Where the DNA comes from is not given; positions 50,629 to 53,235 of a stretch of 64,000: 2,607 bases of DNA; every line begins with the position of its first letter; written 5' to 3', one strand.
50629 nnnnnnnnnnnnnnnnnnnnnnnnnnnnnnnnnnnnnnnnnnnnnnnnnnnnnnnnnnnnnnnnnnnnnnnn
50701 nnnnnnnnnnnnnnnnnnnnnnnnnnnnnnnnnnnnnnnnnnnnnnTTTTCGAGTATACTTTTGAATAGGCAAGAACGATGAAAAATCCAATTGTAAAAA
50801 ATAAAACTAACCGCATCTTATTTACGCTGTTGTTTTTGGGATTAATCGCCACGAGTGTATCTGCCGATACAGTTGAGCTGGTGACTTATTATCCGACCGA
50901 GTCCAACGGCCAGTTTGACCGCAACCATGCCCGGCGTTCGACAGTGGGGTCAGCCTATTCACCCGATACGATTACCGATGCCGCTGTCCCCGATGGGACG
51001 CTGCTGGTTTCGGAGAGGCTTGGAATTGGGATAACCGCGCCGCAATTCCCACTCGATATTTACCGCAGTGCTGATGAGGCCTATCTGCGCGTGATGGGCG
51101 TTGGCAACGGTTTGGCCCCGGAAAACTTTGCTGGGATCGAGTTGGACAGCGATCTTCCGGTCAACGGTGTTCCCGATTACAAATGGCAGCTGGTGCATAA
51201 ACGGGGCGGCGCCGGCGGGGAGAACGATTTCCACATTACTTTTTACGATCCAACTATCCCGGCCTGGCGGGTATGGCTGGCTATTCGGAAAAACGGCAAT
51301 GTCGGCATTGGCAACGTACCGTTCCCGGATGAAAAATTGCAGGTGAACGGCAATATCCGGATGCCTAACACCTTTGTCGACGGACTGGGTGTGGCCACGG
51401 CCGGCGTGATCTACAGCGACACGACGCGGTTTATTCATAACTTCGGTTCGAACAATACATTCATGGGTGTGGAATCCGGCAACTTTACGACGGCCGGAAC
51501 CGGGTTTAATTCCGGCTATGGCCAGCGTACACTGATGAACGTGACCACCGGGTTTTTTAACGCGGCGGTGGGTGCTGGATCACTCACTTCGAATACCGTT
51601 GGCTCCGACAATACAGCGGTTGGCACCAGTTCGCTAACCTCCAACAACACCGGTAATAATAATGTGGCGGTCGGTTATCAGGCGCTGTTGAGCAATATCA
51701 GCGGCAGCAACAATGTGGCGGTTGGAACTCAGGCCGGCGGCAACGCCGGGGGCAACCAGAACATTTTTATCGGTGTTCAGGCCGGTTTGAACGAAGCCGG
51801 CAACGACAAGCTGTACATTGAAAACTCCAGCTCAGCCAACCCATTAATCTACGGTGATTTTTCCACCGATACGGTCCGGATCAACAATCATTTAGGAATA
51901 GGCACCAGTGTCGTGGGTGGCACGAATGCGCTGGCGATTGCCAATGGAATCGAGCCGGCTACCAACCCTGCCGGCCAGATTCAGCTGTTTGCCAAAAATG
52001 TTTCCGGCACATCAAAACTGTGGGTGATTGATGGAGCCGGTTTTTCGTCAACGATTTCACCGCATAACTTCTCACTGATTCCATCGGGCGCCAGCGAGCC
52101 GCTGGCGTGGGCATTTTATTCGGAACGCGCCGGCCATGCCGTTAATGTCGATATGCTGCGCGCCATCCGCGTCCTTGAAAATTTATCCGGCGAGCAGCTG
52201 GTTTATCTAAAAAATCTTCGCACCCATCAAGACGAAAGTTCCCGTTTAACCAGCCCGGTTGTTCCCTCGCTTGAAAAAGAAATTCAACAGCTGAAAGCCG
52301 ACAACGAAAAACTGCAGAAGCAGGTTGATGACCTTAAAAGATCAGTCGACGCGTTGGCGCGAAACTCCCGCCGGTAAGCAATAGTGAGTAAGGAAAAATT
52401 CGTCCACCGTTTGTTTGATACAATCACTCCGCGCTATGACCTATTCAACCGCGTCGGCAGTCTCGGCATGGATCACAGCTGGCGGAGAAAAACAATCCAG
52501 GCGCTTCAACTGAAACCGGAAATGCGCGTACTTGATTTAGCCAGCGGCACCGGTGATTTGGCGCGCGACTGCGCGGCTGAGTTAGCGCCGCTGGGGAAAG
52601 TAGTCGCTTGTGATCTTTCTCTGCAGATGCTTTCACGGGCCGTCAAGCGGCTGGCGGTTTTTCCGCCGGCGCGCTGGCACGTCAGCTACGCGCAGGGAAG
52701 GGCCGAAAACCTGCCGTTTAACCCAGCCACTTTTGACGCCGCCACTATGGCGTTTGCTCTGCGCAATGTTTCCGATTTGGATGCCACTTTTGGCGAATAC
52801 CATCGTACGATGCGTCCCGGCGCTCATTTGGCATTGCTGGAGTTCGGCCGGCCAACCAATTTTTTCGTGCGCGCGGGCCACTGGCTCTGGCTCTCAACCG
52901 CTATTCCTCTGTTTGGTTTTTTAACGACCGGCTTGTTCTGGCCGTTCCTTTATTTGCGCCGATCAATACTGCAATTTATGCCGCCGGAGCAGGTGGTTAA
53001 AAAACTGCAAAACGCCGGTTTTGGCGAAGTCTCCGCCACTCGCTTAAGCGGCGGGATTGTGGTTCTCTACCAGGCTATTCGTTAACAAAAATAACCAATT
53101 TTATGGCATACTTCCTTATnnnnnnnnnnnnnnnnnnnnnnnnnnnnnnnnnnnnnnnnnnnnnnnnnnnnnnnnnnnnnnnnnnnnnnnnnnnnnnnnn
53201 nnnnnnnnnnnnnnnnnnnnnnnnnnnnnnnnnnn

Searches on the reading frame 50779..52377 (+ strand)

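Call 6: search_protein_families(library=pfam, proteins=[window:50779-52377:+], max_evalue=0.01)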
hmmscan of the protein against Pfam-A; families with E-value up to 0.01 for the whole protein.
window:50779-52377:+ (532 aa): 2 families
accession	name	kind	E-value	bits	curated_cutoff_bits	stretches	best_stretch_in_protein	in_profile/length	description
PF04977.20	DivIC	-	0.00068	19.8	28.9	1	498-531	29-62/80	Septum formation initiator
PF25785.1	TPR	-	0.0095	16.7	27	0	497-530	4-37/110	Nucleoprotein TPR-like domain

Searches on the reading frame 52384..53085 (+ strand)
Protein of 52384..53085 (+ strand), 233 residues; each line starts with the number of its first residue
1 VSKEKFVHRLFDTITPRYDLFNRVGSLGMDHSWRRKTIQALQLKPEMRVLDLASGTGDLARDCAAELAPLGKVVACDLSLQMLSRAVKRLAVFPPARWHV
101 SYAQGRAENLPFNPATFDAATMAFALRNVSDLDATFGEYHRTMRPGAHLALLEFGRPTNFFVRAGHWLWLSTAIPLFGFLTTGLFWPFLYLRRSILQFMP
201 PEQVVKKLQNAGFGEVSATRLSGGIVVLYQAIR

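Call 34: search_protein_families(library=pfam, proteins=[window:52384-53085:+], max_evalue=0.001)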
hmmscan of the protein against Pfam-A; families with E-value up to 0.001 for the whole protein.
window:52384-53085:+ (233 aa): 7 families
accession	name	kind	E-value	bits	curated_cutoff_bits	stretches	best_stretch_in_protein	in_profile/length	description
PF01209.24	Ubie_methyltran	-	6.5e-45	153.7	20.1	1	2-232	4-232/233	ubiE/COQ5 methyltransferase family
PF13649.12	Methyltransf_25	-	8.9e-17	62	27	1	49-146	1-96/97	Methyltransferase domain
PF08241.18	Methyltransf_11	-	1.5e-15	58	21.2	1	50-150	1-94/95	Methyltransferase domain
PF08242.18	Methyltransf_12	-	1.7e-12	48.3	30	1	50-149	1-98/98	Methyltransferase domain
PF13489.12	Methyltransf_23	-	1.6e-11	44.6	27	1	30-213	6-159/164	Methyltransferase domain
PF13847.12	Methyltransf_31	-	2.9e-11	43.7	27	1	44-154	2-112/145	Methyltransferase domain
PF01135.25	PCMT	-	9.9e-05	22.6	20.3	1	37-117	65-148/210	Protein-L-isoaspartate(D-aspartate) O-methyltransferase (PCMT)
